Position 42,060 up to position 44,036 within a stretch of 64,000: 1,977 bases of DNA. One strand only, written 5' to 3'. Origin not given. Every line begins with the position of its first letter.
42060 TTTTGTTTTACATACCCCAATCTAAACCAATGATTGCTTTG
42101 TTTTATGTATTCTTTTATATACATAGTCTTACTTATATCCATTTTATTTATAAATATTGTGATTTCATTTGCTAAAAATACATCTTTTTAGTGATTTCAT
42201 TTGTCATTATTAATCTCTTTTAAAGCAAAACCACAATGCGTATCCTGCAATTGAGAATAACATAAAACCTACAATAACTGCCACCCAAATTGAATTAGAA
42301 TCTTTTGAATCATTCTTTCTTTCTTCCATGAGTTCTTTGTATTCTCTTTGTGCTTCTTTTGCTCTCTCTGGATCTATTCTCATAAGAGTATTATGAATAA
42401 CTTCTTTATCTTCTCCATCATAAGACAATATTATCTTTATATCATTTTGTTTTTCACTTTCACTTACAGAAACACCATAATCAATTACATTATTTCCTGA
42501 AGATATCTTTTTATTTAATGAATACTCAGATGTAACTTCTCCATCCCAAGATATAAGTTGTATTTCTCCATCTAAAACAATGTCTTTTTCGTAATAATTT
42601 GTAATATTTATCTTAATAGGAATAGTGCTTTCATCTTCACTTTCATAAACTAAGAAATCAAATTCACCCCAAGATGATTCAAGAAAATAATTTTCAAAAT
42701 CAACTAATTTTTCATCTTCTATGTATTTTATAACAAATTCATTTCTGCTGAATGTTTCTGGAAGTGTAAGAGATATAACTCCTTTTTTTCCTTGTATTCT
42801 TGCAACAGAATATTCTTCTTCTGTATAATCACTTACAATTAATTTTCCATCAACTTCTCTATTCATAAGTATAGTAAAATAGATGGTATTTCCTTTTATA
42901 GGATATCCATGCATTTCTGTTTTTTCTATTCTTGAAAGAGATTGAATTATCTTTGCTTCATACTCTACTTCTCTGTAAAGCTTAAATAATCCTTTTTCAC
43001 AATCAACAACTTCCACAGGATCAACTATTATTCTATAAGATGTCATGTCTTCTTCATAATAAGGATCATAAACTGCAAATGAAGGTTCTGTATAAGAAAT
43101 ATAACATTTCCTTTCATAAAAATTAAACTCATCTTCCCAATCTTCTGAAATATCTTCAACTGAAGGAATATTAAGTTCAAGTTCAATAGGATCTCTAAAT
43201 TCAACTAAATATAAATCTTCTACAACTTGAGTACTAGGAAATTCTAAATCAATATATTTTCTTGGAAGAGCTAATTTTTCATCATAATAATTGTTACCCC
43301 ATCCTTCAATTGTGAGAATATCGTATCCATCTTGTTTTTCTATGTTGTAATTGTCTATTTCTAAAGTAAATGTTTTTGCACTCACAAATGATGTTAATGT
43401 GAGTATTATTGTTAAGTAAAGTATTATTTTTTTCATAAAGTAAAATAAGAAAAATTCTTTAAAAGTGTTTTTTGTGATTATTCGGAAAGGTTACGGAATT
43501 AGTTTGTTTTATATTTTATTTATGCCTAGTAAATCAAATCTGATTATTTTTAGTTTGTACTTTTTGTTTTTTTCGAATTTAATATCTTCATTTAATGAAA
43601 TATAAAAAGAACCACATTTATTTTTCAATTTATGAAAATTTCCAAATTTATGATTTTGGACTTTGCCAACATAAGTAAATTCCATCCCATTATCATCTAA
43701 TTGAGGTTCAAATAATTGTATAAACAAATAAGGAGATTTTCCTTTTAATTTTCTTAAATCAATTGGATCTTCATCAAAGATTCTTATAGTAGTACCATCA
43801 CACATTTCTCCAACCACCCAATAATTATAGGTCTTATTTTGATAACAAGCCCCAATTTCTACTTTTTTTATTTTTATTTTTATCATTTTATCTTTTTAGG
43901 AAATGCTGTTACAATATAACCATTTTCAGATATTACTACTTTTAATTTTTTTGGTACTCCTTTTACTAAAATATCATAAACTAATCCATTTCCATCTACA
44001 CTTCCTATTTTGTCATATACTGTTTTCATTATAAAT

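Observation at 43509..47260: Candidate archaeal (DPANN) polymorphic toxin with BECR-like tRNase tip and coupled immunity gene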

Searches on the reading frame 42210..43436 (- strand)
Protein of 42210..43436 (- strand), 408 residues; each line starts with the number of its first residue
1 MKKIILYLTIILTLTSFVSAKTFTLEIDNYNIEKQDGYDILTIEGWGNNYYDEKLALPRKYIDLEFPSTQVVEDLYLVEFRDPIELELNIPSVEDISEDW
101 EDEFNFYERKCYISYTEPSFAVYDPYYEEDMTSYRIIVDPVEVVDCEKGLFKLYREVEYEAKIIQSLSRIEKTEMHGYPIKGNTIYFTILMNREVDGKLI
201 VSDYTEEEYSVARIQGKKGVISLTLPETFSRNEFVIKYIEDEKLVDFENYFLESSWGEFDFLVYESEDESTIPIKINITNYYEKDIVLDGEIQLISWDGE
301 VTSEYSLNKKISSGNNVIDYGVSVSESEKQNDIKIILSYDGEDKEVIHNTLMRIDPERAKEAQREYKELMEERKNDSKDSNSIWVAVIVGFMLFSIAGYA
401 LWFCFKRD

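Call 28: search_protein_families(library=pfam, proteins=[window:42210-43436:-], max_evalue=0.001)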
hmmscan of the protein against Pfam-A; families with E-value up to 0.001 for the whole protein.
window:42210-43436:- (408 aa): 1 family
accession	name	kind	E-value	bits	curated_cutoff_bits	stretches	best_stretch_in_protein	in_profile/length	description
PF06847.16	Arc_PepC_II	-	2.1e-05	25.4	29.9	1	319-402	9-87/93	Archaeal Peptidase A24 C-terminus Type II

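Call 89: search_solved_structures(query=window:42213-43436:-, max_evalue=1)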
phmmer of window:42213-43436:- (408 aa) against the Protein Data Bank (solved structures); distinct sequences matched with E-value up to 1: 2.
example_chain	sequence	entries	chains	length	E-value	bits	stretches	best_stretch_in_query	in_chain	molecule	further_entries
5ykj_A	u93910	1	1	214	0.026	17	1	155-263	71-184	Peroxiredoxin PRX1, mitochondrial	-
2ww9_B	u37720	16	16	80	0.98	11.8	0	338-401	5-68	PROTEIN TRANSPORT PROTEIN SSS1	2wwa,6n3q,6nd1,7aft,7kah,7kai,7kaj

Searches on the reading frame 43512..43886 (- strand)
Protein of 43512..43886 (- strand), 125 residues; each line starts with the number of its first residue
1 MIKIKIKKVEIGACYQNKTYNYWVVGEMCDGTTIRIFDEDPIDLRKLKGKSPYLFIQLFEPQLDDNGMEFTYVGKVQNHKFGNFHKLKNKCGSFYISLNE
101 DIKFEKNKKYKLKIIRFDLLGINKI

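Call 3: search_protein_families(library=pfam, proteins=[window:43512-43886:-], max_evalue=1)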
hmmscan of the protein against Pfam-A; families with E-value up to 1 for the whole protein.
window:43512-43886:- (125 aa): 1 family
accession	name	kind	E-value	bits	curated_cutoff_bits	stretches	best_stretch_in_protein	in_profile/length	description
PF04176.18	TIP41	-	0.029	14.3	25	1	38-71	81-117/174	TIP41-like family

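Call 4: search_protein_families(library=ncbifam, proteins=[window:43512-43886:-], max_evalue=1)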
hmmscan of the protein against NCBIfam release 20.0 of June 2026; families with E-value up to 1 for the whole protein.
window:43512-43886:- (125 aa): 0 families

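Call 13: search_solved_structures(query=window:43512-43886:-, max_evalue=10, show_alignments=2)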
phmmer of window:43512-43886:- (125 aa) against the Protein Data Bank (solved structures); distinct sequences matched with E-value up to 10: 0.

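Call 14: find_homologous_proteins(query=window:43512-43886:-, max_evalue=0.01)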
Query window:43512-43886:- (125 aa): 1 proteins with E <= 0.01 among 26 candidates.
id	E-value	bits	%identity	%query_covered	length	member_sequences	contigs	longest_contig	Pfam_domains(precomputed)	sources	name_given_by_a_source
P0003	1.1e-78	280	100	100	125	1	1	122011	-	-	-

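Call 18: find_encoding_contigs(protein=P0003, flank=10000, max_places=4)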
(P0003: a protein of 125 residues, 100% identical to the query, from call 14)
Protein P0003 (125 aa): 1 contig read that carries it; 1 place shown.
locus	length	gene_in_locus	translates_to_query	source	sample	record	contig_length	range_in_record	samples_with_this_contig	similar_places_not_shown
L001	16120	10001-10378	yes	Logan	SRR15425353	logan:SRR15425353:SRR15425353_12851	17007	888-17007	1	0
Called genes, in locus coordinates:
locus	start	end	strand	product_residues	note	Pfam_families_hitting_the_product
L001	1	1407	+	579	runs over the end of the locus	PF01336:tRNA_anti-codon, PF00152:tRNA-synt_2, PF02938:GAD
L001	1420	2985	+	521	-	PF01409:tRNA-synt_2d, PF00152:tRNA-synt_2 (weak)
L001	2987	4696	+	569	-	PF18262:PhetRS_B1, PF03484:B5, PF17759:tRNA_synthFbeta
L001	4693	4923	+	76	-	PF18893:DUF5652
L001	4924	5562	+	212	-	PF02517:Rce1-like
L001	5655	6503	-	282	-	PF01944:SpoIIM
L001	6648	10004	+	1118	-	-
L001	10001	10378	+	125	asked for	-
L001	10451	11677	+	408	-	PF06847:Arc_PepC_II (faint)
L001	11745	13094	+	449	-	PF01637:ATPase_2 (faint), PF13173:AAA_14, PF13635:DUF4143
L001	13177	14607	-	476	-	PF11074:DUF2779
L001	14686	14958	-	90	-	PF14947:HTH_45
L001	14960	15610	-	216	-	-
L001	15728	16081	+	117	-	-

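Call 88: search_solved_structures(query=A8, max_evalue=10, show_alignments=1)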
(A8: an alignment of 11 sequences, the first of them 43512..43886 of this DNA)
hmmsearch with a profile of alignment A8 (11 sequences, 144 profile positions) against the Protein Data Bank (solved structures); distinct sequences matched with E-value up to 10: 1.
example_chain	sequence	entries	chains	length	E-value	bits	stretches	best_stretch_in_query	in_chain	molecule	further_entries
9o17_AU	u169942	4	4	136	1.5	12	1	26-65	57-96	Small ribosomal subunit protein uS19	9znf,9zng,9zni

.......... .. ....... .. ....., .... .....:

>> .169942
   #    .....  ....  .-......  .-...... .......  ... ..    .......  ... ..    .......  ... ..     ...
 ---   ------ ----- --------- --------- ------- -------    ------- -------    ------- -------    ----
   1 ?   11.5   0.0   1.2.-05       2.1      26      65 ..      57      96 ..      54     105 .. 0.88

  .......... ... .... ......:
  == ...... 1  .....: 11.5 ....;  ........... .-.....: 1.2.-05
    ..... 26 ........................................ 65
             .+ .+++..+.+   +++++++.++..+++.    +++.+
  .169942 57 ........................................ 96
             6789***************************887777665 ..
